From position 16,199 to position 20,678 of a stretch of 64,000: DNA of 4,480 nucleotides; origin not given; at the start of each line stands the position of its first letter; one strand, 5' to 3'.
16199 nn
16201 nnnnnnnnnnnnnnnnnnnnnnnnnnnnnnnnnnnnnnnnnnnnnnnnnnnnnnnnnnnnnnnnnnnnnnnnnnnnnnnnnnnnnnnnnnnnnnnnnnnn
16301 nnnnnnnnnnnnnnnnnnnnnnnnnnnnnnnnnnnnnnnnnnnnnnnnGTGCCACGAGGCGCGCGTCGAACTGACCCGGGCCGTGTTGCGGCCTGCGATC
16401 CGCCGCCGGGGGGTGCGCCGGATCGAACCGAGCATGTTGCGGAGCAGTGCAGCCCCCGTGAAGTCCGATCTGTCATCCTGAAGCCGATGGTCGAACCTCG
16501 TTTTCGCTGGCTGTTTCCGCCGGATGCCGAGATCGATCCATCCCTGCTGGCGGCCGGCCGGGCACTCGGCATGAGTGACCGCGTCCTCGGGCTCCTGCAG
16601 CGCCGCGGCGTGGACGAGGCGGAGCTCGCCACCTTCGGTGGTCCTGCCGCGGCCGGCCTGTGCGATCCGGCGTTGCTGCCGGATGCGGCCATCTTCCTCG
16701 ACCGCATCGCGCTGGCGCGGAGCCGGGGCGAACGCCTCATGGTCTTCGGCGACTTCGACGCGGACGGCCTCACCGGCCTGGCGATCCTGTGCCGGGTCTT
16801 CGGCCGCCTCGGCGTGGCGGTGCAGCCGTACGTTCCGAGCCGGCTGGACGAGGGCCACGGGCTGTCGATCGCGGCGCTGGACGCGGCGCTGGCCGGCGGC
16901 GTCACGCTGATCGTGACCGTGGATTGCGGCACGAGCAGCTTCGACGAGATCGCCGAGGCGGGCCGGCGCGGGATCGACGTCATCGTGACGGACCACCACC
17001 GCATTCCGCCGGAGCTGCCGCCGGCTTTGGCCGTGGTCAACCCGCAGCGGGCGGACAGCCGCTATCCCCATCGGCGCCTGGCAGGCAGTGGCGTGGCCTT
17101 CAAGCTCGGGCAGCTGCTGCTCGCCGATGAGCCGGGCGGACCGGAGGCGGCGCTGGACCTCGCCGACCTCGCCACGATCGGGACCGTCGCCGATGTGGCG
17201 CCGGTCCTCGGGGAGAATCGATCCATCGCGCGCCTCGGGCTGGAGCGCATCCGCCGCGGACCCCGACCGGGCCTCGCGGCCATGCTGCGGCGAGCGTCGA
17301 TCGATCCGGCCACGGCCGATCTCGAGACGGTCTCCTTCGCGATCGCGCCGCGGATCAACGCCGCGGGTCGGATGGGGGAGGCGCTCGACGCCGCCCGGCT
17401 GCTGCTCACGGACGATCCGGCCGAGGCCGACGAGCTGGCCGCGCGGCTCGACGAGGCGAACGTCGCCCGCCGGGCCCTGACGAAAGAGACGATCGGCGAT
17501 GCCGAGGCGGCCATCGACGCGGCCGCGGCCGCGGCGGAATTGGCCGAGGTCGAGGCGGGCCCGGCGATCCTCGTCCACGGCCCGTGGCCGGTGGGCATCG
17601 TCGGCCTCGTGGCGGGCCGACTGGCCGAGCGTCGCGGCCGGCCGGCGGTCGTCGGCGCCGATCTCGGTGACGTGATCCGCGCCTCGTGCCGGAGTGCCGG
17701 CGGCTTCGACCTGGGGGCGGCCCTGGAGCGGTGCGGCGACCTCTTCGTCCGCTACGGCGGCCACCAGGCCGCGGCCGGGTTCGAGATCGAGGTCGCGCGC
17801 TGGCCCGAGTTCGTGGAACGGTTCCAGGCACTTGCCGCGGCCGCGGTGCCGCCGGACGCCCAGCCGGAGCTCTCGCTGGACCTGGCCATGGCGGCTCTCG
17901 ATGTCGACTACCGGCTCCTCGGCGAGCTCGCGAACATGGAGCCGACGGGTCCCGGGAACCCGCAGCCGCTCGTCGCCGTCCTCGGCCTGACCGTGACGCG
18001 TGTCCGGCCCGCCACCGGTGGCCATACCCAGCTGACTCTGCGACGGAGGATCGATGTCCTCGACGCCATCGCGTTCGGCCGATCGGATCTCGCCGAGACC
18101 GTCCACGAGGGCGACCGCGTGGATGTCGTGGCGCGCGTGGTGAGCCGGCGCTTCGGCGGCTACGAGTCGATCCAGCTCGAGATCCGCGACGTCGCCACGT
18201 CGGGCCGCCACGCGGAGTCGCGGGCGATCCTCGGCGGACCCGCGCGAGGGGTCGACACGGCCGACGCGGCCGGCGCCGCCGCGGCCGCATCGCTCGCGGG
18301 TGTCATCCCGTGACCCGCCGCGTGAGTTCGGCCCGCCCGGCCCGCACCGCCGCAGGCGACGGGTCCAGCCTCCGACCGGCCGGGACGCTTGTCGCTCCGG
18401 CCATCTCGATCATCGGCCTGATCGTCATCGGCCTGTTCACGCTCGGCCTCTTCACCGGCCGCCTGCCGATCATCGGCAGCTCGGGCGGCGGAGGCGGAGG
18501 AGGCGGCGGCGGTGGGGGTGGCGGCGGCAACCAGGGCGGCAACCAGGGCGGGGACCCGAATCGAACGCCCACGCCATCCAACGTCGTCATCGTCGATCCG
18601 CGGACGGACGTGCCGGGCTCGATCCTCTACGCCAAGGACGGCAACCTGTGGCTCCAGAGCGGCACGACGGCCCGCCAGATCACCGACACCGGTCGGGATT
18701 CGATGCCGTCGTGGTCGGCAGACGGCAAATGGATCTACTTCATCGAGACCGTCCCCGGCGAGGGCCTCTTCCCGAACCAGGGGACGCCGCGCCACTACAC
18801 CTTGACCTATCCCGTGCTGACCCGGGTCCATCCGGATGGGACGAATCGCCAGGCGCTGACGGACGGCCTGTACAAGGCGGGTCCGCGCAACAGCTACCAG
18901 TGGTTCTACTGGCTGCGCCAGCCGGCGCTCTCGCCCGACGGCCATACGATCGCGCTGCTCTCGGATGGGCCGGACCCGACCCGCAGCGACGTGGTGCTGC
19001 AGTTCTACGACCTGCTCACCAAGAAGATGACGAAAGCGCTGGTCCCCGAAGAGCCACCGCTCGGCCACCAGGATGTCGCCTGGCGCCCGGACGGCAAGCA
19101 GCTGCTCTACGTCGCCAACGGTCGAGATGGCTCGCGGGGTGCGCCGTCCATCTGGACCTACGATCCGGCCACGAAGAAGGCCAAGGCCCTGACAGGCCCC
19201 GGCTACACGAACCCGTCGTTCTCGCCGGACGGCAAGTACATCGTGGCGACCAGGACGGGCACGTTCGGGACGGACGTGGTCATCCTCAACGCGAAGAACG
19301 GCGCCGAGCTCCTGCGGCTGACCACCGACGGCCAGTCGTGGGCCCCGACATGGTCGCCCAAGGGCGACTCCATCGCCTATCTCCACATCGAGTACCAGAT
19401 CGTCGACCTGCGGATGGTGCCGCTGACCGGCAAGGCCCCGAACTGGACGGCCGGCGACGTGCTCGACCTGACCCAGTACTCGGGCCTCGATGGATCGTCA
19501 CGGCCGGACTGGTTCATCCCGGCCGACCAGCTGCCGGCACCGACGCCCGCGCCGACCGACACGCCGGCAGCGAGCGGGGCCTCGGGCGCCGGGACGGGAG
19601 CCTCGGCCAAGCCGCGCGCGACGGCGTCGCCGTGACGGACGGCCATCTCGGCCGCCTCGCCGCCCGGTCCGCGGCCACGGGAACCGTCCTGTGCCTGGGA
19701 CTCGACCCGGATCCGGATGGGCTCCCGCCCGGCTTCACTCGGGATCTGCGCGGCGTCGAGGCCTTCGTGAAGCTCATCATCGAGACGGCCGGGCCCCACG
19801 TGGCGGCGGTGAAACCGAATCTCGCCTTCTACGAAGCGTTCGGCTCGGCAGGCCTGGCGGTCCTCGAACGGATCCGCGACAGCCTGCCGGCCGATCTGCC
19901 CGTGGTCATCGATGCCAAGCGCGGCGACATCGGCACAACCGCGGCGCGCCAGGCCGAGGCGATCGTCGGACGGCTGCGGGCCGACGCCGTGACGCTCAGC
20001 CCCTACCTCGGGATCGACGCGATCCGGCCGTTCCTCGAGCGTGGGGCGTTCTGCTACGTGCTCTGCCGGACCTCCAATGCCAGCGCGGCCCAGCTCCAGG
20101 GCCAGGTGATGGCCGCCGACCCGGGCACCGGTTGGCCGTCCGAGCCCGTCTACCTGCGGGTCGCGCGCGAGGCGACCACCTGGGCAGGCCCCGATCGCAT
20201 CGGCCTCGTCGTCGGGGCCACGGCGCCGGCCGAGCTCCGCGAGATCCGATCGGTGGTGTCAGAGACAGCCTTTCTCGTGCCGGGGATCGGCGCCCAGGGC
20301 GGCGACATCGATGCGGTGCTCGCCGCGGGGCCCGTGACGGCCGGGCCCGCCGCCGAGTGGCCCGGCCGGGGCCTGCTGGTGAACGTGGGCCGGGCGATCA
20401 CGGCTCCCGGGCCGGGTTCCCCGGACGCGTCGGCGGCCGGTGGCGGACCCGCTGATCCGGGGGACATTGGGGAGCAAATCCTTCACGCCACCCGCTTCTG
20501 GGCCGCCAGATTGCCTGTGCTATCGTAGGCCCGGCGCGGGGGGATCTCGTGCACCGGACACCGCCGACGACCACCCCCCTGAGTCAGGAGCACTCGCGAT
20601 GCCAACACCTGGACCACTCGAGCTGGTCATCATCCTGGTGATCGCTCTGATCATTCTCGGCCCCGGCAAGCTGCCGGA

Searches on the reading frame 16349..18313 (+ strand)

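Call 28: search_protein_families(library=ncbifam, max_evalue=1e-10, proteins=[window:16349-18313:+])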
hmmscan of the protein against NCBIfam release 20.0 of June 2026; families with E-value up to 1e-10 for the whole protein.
window:16349-18313:+ (654 aa): 3 families
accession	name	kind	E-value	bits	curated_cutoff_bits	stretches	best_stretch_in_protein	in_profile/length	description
TIGR00644.1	recJ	equivalog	1.1e-131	439.8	396.9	1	81-614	7-545/546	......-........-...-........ exonuclease RecJ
NF008290.0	PRK11070.1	equivalog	4.1e-70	236.9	900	1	125-614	69-573/577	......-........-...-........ exonuclease RecJ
NF053576.1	RecJ_archaeal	equivalog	5.7e-21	74.9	360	1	127-299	11-170/452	RecJ family nuclease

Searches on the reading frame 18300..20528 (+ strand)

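Call 28: search_protein_families(library=ncbifam, max_evalue=1e-10, proteins=[window:18300-20528:+])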
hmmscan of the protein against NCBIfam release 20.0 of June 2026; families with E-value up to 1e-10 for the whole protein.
window:18300-20528:+ (742 aa): 2 families
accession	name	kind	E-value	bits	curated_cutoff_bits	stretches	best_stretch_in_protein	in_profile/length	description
TIGR02127.1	pyrF_sub2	equivalog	5.8e-62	209.2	110.6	1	452-709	4-256/261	orotidine-5'-phosphate decarboxylase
NF004034.0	PRK05500.1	equivalog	5.1e-46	157.2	656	1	453-682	7-230/478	bifunctional orotidine-5'-phosphate decarboxylase/orotate phosphoribosyltransferase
